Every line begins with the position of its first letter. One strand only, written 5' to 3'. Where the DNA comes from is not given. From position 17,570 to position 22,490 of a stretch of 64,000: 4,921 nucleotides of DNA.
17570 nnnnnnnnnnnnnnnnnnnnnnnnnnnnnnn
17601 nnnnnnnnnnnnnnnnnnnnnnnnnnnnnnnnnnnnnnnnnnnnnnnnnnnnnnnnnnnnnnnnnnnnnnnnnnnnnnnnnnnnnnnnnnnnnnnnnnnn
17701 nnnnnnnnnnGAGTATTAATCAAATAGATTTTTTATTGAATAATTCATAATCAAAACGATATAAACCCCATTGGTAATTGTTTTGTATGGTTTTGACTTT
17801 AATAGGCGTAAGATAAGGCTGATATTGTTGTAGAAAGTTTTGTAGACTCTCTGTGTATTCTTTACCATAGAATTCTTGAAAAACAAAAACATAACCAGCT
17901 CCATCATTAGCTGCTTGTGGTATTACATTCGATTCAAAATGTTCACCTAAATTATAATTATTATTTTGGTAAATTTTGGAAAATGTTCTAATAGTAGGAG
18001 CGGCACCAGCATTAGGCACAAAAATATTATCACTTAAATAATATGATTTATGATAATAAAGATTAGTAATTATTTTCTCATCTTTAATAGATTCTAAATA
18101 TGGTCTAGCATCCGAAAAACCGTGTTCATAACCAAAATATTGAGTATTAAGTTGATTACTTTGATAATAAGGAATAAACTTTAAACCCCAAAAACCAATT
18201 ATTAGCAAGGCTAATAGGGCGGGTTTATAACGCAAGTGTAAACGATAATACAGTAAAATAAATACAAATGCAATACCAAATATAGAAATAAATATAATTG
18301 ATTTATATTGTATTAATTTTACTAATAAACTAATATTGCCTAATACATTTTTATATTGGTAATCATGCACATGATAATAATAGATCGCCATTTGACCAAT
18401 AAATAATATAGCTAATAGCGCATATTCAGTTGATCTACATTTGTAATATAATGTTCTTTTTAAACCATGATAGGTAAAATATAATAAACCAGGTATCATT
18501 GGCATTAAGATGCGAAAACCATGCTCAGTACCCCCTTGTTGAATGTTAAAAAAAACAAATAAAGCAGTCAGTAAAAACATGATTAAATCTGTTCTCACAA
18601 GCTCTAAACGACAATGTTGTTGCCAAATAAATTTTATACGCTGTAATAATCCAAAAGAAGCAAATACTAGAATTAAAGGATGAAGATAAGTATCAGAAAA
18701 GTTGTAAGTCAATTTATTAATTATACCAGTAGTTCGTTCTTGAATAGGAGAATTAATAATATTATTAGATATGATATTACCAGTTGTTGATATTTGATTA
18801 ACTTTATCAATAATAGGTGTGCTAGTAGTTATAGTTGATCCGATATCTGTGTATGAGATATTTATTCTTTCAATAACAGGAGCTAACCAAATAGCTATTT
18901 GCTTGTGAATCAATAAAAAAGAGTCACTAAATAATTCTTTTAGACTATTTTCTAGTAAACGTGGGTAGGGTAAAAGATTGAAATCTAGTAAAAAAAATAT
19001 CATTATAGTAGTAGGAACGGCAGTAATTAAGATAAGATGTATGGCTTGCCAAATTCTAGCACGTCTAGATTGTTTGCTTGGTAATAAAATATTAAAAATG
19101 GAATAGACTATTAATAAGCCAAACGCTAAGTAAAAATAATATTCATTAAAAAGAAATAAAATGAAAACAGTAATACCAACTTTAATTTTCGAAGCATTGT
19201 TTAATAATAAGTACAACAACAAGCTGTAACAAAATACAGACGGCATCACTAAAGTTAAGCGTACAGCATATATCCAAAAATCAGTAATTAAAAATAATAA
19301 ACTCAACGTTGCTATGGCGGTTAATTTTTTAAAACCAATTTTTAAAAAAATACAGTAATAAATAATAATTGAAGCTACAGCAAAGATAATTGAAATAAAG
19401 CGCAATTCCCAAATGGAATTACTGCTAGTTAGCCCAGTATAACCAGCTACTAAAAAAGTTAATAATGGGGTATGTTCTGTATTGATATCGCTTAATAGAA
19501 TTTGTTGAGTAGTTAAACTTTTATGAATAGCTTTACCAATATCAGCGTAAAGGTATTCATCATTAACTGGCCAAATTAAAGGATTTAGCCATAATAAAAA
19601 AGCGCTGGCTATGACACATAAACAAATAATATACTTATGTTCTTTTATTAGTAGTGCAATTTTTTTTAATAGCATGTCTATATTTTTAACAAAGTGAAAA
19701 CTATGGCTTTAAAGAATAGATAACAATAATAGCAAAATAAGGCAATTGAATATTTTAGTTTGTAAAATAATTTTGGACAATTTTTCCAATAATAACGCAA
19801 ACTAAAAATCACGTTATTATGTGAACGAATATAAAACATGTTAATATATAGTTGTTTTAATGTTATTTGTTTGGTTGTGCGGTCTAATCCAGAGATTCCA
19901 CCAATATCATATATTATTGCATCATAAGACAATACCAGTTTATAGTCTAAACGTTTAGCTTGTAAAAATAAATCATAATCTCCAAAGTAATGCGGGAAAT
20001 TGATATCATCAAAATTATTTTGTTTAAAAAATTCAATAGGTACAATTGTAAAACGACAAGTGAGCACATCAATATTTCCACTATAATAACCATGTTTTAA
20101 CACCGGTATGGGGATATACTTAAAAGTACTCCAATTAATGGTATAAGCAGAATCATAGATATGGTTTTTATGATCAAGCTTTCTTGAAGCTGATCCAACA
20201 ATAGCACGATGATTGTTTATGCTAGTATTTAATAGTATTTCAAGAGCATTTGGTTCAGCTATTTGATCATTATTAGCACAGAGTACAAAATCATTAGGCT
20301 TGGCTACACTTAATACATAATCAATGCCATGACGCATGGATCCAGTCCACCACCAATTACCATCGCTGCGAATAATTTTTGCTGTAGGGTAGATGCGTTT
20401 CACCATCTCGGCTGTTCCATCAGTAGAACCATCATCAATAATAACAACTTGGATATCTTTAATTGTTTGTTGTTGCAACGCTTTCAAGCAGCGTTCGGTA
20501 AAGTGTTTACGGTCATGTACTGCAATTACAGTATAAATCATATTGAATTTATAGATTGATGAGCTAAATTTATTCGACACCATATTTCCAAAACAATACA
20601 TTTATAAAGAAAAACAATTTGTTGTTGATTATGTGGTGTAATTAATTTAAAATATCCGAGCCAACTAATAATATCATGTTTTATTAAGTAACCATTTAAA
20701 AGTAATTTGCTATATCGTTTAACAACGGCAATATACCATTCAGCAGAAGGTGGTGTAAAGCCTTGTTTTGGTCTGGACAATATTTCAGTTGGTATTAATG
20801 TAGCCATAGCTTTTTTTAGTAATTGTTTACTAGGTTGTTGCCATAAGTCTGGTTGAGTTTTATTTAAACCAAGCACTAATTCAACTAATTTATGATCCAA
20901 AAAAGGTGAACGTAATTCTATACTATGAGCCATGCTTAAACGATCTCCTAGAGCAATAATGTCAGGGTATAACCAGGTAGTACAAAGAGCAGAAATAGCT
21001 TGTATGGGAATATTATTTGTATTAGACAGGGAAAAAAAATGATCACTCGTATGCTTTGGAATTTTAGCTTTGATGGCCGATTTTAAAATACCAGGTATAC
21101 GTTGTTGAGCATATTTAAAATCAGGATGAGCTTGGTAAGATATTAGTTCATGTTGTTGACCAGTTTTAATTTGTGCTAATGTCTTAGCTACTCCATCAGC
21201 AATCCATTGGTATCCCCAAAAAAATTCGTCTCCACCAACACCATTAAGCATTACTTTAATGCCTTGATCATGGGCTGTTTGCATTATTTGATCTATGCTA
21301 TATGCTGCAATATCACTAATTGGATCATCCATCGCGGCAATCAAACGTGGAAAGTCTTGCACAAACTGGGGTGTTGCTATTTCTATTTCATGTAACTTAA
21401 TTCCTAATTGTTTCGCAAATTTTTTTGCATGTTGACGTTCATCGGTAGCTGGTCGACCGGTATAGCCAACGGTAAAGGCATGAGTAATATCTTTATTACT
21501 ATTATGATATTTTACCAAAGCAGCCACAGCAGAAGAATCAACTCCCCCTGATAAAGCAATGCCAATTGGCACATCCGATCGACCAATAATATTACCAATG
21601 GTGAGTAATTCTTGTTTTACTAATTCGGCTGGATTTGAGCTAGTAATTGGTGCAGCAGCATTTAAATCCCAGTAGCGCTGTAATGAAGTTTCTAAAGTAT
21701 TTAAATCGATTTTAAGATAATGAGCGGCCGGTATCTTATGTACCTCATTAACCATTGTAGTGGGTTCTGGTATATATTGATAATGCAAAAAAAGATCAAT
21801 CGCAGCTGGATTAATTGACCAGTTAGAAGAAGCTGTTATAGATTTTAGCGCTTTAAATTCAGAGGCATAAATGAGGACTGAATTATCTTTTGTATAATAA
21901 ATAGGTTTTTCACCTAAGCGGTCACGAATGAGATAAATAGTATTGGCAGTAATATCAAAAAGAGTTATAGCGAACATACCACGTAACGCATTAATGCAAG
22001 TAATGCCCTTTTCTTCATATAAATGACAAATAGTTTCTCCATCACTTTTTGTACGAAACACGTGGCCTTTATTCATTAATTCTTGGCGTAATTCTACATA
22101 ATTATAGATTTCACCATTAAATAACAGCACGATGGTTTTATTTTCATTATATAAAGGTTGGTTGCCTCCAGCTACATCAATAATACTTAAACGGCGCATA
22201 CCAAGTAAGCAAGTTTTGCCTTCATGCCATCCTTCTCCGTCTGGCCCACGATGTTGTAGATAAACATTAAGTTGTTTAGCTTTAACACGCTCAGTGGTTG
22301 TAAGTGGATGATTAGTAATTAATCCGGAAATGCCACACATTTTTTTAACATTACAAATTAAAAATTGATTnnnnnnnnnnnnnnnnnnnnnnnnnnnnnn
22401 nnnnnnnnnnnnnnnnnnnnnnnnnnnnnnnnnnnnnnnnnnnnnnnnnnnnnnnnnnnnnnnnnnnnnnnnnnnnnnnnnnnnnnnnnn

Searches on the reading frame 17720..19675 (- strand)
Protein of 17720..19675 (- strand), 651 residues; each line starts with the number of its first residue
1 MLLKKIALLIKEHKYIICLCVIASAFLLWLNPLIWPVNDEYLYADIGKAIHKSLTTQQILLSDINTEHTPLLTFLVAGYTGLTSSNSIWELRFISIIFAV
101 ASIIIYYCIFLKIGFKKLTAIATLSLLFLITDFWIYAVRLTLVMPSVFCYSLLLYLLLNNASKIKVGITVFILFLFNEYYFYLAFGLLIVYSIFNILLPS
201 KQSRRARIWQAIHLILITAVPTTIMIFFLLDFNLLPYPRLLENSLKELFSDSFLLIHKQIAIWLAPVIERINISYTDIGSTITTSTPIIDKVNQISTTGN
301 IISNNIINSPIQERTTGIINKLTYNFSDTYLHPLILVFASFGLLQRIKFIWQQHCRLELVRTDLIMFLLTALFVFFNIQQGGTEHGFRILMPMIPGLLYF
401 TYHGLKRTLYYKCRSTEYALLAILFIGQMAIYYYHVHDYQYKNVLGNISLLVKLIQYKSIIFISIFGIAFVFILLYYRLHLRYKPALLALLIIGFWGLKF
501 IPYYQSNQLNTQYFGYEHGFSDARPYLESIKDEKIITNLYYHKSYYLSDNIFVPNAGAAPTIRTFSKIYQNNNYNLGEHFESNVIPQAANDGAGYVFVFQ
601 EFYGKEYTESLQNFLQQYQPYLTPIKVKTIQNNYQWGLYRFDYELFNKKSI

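Call 7: search_protein_families(library=pfam, proteins=[window:17720-19675:-], max_evalue=0.01)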
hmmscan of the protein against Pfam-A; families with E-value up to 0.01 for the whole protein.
window:17720-19675:- (651 aa): 0 families

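Call 54: search_protein_families(library=pfam, proteins=[window:17720-19675:-], max_evalue=1)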
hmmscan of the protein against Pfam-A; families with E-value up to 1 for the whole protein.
window:17720-19675:- (651 aa): 0 families

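Call 70: search_protein_families(library=ncbifam, proteins=[window:17720-19675:-], max_evalue=0.01)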
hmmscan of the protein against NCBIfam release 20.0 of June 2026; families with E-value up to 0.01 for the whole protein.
window:17720-19675:- (651 aa): 0 families

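Call 80: search_solved_structures(query=window:17720-19675:-, max_evalue=1)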
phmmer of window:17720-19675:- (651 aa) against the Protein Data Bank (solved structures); distinct sequences matched with E-value up to 1: 0.
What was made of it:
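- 17720..22340 (-): Genes downstream of wzt1: AsnB-like amidotransferase (20538-22340), GT2 (19678-20601) and an orphan 651-aa membrane protein (17720-19675). The membrane protein has no family or PDB match (calls 54, 70, 80).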

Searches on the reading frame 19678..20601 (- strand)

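Call 7: search_protein_families(library=pfam, proteins=[window:19678-20601:-], max_evalue=0.01)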
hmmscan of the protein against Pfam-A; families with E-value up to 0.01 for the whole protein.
window:19678-20601:- (307 aa): 3 families
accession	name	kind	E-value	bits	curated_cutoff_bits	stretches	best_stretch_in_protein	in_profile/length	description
PF00535.33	Glycos_transf_2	-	6.2e-20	72.2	23.3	1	25-160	3-132/168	Glycosyl transferase family 2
PF13641.12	Glyco_tranf_2_3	-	7e-09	36.5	27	1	23-235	4-214/230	Glycosyltransferase like family 2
PF13704.12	Glyco_tranf_2_4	-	0.0039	18.1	27.5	1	36-107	8-76/98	Glycosyl transferase family 2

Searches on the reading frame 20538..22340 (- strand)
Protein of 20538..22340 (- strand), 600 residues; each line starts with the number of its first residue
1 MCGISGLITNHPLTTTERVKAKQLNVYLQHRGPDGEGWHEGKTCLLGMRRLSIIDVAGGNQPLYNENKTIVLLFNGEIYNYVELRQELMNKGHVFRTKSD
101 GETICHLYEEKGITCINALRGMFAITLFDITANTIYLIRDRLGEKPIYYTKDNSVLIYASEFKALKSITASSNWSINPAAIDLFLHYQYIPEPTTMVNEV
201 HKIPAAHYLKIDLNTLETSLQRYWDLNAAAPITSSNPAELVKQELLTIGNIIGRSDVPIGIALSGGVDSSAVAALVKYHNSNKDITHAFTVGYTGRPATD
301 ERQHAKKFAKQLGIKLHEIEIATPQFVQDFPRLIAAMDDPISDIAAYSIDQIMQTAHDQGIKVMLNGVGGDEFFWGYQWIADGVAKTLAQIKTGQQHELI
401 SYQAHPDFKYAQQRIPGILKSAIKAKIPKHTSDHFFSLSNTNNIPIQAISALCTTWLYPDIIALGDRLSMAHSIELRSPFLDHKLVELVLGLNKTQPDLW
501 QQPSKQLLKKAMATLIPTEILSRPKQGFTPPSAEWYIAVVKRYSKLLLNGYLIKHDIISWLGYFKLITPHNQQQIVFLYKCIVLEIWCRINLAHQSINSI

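Call 7: search_protein_families(library=pfam, proteins=[window:20538-22340:-], max_evalue=0.01)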
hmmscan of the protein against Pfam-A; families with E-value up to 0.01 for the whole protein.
window:20538-22340:- (600 aa): 8 families
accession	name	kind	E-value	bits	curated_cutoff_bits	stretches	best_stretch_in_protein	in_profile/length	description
PF00733.27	Asn_synthase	-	3e-60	205.2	21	1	254-548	15-308/354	Asparagine synthase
PF13537.11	GATase_7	-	3.4e-41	140.6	25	1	49-166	2-122/123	Glutamine amidotransferase domain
PF13522.11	GATase_6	-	4.2e-36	124.3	27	1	33-161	1-130/130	Glutamine amidotransferase domain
PF02540.23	NAD_synthase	-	6e-06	26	21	1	262-323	24-83/242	NAD synthase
PF01171.26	ATP_bind_3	-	4.1e-05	23.8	27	1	260-320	3-65/182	PP-loop family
PF06508.19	QueC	-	4.4e-05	23.5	22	1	262-323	5-62/210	Queuosine biosynthesis protein QueC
PF03054.22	tRNA_Me_trans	-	0.00087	19.4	20.6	1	259-322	3-73/202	tRNA methyl transferase HUP domain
PF12481.13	DUF3700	-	0.0056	16.6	27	0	116-169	126-180/228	Aluminium induced protein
